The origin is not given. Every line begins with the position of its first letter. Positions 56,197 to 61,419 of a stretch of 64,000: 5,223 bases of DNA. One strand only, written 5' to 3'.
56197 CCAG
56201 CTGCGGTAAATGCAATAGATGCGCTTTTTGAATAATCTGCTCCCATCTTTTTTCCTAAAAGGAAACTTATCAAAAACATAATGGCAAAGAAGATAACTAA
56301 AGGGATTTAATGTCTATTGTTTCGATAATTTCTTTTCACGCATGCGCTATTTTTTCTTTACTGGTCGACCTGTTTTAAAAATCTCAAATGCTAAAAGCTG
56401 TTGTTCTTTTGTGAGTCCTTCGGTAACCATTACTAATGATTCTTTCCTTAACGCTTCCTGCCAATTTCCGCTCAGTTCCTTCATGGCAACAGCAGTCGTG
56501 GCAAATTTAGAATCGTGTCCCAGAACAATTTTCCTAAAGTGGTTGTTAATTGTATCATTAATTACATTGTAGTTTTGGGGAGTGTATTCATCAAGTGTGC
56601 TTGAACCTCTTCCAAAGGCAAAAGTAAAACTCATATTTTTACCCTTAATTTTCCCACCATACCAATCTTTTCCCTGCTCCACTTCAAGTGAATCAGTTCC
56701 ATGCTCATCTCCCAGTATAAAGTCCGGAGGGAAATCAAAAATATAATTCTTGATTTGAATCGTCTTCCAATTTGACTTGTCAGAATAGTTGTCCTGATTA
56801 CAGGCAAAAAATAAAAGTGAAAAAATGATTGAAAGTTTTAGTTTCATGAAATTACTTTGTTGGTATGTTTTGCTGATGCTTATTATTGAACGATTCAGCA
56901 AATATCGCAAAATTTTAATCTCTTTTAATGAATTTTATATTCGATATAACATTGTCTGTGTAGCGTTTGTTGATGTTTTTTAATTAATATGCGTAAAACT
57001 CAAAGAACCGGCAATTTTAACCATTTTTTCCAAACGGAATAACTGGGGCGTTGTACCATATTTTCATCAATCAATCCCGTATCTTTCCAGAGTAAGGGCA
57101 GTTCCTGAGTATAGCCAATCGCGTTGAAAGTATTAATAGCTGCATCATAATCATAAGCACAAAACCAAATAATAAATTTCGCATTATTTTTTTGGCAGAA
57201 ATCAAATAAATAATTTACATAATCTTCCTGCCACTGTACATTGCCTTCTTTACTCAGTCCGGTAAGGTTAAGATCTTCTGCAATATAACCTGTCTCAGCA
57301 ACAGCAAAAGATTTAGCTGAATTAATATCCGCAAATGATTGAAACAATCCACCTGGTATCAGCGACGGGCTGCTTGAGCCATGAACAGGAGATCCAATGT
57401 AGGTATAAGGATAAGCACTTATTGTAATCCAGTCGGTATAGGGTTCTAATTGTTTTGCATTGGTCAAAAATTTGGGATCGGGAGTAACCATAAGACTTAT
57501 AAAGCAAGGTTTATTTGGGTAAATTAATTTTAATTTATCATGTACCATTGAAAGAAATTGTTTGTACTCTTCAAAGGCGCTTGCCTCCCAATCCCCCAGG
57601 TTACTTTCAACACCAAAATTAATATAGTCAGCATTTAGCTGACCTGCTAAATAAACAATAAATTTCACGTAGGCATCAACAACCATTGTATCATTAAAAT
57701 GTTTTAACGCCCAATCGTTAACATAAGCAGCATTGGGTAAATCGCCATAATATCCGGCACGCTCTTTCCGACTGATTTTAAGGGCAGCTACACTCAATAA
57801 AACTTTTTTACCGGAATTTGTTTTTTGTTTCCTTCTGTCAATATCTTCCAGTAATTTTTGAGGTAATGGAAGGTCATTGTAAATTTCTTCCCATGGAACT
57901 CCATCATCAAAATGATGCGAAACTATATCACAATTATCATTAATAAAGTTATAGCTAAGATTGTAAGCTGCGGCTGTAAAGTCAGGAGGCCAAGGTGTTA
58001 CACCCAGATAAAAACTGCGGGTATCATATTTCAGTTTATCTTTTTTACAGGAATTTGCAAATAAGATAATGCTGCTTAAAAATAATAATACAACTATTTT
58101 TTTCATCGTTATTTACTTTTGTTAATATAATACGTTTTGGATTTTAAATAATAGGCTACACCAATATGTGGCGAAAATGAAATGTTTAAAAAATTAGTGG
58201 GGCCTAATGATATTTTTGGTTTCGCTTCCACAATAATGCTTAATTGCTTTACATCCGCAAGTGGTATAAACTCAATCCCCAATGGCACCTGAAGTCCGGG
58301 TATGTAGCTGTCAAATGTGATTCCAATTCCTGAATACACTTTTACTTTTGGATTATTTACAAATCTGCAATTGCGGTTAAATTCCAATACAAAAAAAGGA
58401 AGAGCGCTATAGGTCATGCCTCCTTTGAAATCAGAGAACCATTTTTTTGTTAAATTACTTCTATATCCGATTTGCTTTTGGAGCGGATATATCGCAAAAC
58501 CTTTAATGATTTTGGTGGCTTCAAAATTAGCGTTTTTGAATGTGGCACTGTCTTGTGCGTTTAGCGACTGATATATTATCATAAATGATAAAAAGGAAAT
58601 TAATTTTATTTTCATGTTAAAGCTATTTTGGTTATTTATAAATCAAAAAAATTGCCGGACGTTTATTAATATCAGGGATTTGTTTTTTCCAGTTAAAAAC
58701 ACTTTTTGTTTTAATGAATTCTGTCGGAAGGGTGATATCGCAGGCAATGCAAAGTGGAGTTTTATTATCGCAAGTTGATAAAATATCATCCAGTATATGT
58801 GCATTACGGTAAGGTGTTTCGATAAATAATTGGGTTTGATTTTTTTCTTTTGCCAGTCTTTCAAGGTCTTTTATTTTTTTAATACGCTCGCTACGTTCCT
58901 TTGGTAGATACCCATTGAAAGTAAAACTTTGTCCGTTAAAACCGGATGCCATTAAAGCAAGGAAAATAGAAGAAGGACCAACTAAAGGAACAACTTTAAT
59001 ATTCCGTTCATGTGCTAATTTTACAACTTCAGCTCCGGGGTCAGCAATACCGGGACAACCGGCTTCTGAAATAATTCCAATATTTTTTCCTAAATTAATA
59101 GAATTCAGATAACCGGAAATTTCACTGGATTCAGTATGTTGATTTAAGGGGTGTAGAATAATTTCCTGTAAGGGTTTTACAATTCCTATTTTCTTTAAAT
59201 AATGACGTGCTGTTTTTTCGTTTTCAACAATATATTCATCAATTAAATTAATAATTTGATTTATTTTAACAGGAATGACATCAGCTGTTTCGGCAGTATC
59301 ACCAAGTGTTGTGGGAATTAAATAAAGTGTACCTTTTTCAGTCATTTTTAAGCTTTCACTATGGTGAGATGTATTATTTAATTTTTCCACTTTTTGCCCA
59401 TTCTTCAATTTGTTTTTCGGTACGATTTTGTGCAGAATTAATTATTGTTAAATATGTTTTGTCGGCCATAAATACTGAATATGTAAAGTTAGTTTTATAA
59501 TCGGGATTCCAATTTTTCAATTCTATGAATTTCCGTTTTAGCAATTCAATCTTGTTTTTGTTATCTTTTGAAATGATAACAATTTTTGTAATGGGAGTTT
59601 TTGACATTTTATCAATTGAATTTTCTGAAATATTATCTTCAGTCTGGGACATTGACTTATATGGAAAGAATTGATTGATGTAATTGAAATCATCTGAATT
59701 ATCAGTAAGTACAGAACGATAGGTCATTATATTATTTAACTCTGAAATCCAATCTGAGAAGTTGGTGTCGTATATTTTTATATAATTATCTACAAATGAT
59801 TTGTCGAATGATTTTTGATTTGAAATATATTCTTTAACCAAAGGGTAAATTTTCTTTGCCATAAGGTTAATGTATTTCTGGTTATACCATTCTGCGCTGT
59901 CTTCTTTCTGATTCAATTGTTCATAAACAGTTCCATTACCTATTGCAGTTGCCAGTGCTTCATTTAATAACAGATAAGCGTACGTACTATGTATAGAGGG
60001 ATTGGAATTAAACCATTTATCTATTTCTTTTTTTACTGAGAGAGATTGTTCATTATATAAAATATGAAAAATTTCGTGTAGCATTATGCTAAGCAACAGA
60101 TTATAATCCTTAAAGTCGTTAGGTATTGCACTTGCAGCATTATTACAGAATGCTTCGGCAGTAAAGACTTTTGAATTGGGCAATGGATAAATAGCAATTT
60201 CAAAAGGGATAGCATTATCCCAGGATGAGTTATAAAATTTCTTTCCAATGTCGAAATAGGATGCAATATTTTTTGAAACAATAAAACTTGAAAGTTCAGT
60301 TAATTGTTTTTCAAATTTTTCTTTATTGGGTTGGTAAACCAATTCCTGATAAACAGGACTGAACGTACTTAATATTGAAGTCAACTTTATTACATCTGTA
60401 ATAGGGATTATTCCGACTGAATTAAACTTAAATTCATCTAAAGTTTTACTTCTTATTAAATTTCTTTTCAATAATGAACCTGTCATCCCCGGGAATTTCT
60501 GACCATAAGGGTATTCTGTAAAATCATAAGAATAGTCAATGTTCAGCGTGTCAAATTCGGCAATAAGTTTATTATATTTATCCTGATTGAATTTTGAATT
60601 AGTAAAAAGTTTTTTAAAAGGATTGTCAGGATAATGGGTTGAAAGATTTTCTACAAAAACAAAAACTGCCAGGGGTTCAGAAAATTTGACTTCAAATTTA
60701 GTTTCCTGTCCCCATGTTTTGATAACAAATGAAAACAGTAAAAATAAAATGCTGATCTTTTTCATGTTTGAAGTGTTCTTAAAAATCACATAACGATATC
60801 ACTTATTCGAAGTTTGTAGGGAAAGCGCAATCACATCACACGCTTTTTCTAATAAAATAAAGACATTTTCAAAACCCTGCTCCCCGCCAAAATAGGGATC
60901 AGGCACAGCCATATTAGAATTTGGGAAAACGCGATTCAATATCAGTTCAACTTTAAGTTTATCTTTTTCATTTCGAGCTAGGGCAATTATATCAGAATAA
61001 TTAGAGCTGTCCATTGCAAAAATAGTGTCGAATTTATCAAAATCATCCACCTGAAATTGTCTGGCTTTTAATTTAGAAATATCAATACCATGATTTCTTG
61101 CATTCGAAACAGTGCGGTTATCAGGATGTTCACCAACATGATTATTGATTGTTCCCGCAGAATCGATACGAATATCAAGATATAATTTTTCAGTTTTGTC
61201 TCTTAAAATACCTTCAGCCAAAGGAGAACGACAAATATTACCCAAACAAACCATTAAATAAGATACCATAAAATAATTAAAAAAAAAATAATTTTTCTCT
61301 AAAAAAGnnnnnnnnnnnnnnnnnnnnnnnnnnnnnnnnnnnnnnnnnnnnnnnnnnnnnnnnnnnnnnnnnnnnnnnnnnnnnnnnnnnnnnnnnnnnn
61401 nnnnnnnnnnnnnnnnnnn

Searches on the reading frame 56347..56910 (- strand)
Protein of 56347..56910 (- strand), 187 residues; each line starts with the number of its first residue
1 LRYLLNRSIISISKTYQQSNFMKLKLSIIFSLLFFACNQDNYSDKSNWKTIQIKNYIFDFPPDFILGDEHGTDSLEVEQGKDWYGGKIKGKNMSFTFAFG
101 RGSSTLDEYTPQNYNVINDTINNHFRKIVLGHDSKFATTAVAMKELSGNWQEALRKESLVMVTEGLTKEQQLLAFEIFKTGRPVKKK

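Call 27: search_protein_families(library=pfam, proteins=[window:56347-56910:-], max_evalue=0.01)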
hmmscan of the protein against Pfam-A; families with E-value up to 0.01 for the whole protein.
window:56347-56910:- (187 aa): 0 families
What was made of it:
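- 56004..56354 (-): acr3 (arsenite efflux) remnant; only the C-terminal ~117 codons remain. No full-length ORF and no Pfam hit in this region (call 27).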

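Call 56: search_protein_families(library=ncbifam, proteins=[window:56347-56910:-], max_evalue=0.001)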
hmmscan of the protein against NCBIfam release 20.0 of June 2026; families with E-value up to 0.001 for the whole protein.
window:56347-56910:- (187 aa): 0 families

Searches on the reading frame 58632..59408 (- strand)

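Call 27: search_protein_families(library=pfam, proteins=[window:58632-59408:-], max_evalue=0.01)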
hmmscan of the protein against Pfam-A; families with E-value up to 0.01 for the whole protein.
window:58632-59408:- (258 aa): 1 family
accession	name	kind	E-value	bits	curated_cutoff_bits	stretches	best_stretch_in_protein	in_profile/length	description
PF00590.25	TP_methylase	-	2.6e-07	31.2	27.8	1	70-233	50-204/212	Tetrapyrrole (Corrin/Porphyrin) Methylases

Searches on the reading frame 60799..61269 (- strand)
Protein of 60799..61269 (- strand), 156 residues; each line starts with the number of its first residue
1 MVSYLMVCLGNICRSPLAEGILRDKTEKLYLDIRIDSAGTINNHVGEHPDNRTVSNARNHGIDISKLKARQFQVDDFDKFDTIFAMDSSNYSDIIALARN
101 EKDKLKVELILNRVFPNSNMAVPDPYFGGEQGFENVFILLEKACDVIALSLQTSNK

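Call 27: search_protein_families(library=pfam, proteins=[window:60799-61269:-], max_evalue=0.01)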
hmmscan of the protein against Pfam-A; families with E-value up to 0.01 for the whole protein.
window:60799-61269:- (156 aa): 1 family
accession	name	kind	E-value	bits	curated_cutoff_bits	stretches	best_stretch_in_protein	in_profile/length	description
PF01451.26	LMWPc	-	3.7e-36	124.9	23.2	1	5-145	2-141/144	Low molecular weight phosphotyrosine protein phosphatase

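Call 56: search_protein_families(library=ncbifam, proteins=[window:60799-61269:-], max_evalue=0.001)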
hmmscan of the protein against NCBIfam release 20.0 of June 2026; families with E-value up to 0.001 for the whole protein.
window:60799-61269:- (156 aa): 3 families
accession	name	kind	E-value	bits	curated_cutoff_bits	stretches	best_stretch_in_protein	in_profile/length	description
NF007520.0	PRK10126.1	equivalog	2e-18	67.3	243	1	4-153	5-144/147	low molecular weight protein-tyrosine-phosphatase Wzb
NF008486.0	PRK11391.1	equivalog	9.9e-18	65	247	1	3-147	8-142/148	phosphotyrosine-protein phosphatase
TIGR02691.1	arsC_pI258_fam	equivalog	2.2e-05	24.7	174.3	1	6-89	3-79/129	arsenate reductase (thioredoxin)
